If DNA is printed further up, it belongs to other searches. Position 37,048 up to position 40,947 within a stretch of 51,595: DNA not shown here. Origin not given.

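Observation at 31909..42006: Eight-gene coupled locus: 3 pseudopilins interleaved with 3 Skp/OmpH-like paralogs, ending in a 1602-aa secreted protein, with no assembly machinery nearby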

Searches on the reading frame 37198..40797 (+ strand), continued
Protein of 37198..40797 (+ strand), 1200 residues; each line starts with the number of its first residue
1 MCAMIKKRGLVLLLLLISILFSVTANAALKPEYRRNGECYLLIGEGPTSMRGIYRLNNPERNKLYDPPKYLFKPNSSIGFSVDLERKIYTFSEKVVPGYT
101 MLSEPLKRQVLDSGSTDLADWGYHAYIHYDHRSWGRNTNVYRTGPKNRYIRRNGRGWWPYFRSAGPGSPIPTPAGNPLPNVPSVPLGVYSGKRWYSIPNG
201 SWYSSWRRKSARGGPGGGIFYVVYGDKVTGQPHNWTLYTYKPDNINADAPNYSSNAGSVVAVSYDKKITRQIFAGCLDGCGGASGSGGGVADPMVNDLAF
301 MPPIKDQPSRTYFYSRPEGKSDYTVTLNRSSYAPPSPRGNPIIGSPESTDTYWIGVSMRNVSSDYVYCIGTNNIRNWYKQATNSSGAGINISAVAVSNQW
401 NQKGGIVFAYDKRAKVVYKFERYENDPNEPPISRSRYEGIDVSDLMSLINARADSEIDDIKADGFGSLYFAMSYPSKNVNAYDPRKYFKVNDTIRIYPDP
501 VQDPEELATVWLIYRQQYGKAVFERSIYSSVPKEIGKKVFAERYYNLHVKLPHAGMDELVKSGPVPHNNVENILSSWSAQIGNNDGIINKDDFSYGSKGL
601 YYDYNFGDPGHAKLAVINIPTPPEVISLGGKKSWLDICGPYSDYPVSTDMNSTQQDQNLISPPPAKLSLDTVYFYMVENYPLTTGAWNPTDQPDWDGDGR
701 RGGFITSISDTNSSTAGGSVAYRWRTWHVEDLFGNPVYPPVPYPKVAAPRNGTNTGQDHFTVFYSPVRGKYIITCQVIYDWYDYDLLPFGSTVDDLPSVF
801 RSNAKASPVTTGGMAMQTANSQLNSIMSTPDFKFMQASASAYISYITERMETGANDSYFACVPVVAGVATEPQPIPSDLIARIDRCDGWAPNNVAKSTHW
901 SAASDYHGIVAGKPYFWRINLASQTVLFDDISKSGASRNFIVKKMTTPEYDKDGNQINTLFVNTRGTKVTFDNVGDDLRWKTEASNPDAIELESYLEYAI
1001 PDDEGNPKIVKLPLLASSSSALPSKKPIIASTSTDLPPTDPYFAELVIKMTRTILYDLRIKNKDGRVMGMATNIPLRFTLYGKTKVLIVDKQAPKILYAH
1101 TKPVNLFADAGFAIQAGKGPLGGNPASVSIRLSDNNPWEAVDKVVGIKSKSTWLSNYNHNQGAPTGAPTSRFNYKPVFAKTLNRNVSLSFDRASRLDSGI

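Call 95: list_cluster_members(proteins=[P0157, P0160, P0164, P0175, P0178, P0180, P0183, P0184, P0200, P0197])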
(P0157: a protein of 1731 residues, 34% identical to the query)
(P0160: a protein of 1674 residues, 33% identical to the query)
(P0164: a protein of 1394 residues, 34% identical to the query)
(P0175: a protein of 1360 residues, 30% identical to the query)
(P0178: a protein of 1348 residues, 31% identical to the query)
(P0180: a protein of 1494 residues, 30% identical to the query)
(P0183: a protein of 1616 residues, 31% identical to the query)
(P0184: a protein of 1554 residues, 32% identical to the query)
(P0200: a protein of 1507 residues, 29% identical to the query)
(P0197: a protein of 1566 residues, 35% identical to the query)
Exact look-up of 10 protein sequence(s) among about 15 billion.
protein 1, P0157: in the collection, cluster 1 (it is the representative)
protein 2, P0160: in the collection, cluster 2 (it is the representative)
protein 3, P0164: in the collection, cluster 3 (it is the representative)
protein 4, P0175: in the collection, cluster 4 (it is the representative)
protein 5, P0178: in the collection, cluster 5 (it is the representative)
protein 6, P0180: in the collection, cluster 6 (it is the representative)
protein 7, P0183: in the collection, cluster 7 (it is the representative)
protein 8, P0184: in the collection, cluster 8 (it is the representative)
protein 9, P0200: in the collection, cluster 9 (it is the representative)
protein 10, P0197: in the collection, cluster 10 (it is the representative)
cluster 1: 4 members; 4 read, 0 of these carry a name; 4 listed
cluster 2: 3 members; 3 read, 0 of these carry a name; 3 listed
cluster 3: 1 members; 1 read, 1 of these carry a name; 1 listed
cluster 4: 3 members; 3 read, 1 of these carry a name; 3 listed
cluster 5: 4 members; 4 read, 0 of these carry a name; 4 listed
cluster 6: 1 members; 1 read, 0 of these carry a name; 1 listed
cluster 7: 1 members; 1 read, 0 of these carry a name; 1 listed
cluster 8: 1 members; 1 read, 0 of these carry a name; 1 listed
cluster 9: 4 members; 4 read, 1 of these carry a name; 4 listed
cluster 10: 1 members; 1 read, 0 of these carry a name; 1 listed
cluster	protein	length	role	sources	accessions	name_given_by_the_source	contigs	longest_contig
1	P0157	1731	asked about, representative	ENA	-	-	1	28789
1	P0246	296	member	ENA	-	-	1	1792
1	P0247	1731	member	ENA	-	-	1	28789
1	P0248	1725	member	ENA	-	-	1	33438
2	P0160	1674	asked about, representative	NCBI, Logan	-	-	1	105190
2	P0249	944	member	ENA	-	-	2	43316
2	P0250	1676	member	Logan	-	-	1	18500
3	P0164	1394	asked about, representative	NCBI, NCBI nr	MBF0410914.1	MAG: hypothetical protein HQM10_26450 [Candidatus Riflebacteria bacterium] | hypothetical protein [Candidatus Riflebacteria bacterium]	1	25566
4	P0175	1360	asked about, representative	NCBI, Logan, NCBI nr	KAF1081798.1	MAG: hypothetical protein GQF41_1438 [Candidatus Rifleibacterium amylolyticum]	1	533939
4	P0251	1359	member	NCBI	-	-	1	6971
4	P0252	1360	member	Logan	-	-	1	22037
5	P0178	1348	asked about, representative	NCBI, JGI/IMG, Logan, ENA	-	-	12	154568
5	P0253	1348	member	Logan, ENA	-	-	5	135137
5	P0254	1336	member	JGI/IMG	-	-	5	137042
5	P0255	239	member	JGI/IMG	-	-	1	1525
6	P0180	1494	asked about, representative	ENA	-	-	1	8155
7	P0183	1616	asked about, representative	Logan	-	-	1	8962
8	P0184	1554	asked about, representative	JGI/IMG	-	-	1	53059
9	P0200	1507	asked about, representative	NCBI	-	-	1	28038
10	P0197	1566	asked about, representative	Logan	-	-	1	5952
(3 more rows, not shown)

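Call 96: find_encoding_contigs(protein=P0184, flank=10000, max_places=1)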
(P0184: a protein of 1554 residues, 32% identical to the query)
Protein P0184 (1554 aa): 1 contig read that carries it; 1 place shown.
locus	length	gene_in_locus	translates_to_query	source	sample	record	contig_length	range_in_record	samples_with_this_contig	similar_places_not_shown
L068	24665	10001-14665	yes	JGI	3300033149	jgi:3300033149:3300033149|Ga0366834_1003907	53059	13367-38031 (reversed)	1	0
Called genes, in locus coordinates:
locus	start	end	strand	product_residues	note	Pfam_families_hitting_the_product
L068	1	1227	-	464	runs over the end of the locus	PF00072:Response_reg, PF00158:Sigma54_activat, PF01078:Mg_chelatase (faint), PF14532:Sigma54_activ_2, PF00004:AAA, PF07728:AAA_5 (weak), PF25601:AAA_lid_14, PF02954:HTH_8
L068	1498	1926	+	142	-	PF00011:HSP20, PF17886:ArsA_HSP20 (weak)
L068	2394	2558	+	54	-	-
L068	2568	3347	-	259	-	-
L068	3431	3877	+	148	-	PF21033:RMD1-3 (faint), PF23914:TPR_CcmH_CycH, PF25063:ARM_TT21_C, PF13424:TPR_12 (faint), PF13432:TPR_16 (weak), PF00515:TPR_1 (weak), PF07719:TPR_2 (weak), PF13181:TPR_8 (weak), +5 more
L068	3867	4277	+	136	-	PF13581:HATPase_c_2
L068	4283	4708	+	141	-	PF03885:DUF327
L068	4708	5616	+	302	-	PF03668:RapZ-like_N, PF22740:PapZ_C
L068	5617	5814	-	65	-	-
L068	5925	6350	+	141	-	PF07719:TPR_2 (faint), PF13181:TPR_8 (faint), PF13174:TPR_6 (weak)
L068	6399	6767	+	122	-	PF02922:CBM_48, PF16561:AMPK1_CBM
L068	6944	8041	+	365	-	PF03739:LptF_LptG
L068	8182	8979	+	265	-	-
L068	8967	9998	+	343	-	-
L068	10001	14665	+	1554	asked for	-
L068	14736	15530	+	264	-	PF13476:AAA_23 (weak), PF00005:ABC_tran, PF13304:AAA_21 (faint)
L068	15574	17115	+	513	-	PF16949:ABC_tran_2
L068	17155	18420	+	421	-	PF27218:MJ0043_C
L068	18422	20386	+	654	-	PF00580:UvrD-helicase, PF13086:AAA_11 (faint), PF13245:AAA_19, PF01443:Viral_helicase1 (faint), PF13361:UvrD_C, PF13538:UvrD_C_2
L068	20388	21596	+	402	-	PF13439:Glyco_transf_4, PF13477:Glyco_trans_4_2, PF13579:Glyco_trans_4_4, PF00534:Glycos_transf_1, PF13692:Glyco_trans_1_4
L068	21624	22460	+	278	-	PF00072:Response_reg, PF13581:HATPase_c_2, PF02518:HATPase_c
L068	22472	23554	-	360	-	PF04015:DUF362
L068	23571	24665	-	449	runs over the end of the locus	PF03802:CitX, PF01874:CitG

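Call 97: find_encoding_contigs(protein=P0200, flank=10000, max_places=1)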
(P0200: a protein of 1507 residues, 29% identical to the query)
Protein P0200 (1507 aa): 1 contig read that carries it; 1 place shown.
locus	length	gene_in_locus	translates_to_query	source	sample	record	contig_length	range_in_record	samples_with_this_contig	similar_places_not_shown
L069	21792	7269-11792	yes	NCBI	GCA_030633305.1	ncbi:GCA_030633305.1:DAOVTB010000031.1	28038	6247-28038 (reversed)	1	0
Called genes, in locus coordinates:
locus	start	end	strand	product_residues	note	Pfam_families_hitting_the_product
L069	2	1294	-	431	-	?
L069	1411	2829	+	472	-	PF03951:Gln-synt_N, PF00120:Gln-synt_C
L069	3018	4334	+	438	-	PF03951:Gln-synt_N, PF00120:Gln-synt_C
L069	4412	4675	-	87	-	PF01022:HTH_5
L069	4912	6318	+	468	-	PF00224:PK, PF02887:PK_C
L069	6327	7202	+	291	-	PF00027:cNMP_binding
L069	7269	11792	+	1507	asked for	-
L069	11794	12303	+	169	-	PF00588:SpoU_methylase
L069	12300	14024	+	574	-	PF00211:Guanylate_cyc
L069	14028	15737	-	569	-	-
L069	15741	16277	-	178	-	PF07638:Sigma70_ECF, PF04542:Sigma70_r2, PF08281:Sigma70_r4_2, PF04545:Sigma70_r4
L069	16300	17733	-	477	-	PF00133:tRNA-synt_1 (faint), PF01406:tRNA-synt_1e, PF01921:tRNA-synt_1f (faint), PF09334:tRNA-synt_1g (faint), PF09190:DALR_2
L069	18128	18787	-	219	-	PF01965:DJ-1_PfpI (faint)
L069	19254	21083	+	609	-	PF00324:AA_permease, PF13520:AA_permease_2, PF13906:AA_permease_C (weak), PF00359:PTS_EIIA_2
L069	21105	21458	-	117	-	PF00072:Response_reg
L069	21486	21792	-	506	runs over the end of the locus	PF00672:HAMP, PF00512:HisKA, PF02518:HATPase_c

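Call 101: fold_search(model_id=the predicted structure, library=viral)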
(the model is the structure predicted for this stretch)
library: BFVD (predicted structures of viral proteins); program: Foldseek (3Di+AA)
matches with E <= 10: 387; with E <= 0.001: 1
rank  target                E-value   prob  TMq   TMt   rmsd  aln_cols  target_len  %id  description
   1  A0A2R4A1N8            1.8e-04  0.10  0.05  0.08  40.7      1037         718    8  (no name in the UniProt tables at hand)
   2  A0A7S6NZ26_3          1.2e-03  0.07  0.06  0.06  41.1      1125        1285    8  (no name in the UniProt tables at hand)
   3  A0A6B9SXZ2            2.6e-03  0.12  0.11  0.12  62.8      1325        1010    7  Highly immunogenic outer capsid protein [Acinetobacter phage vB_AbaM_PhT2]
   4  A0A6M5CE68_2          7.9e-03  0.04  0.05  0.07  47.3      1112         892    8  (no name in the UniProt tables at hand)
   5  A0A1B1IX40            8.3e-03  0.06  0.08  0.09  36.3      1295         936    9  (no name in the UniProt tables at hand)
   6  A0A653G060            1.1e-02  0.18  0.10  0.18  37.1       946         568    7  (no name in the UniProt tables at hand)
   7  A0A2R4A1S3            2.4e-02  0.06  0.10  0.11  32.1      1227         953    8  (no name in the UniProt tables at hand)
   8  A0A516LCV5            2.7e-02  0.25  0.03  0.13  19.3       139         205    6  (no name in the UniProt tables at hand)
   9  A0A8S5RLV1            3.1e-02  0.02  0.04  0.04  47.9      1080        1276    7  Tail protein [virus sp. ctn3M15]
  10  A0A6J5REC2            4.0e-02  0.02  0.05  0.07  33.4       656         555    9  Bulb-type lectin domain containing protein [uncultured Caudovirales phage]
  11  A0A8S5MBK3            4.7e-02  0.06  0.06  0.10  23.5       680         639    8  Uncharacterized protein [Podoviridae sp. ct53O25]
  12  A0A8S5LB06            5.3e-02  0.04  0.06  0.08  26.4       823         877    8  Uncharacterized protein [Podoviridae sp. ctBev14]
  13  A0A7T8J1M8            5.5e-02  0.03  0.09  0.09  66.8      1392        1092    7  (no name in the UniProt tables at hand)
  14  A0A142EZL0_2          5.8e-02  0.03  0.04  0.05  39.9       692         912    8  (no name in the UniProt tables at hand)
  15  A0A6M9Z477            7.6e-02  0.02  0.06  0.08  45.2      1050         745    8  (no name in the UniProt tables at hand)
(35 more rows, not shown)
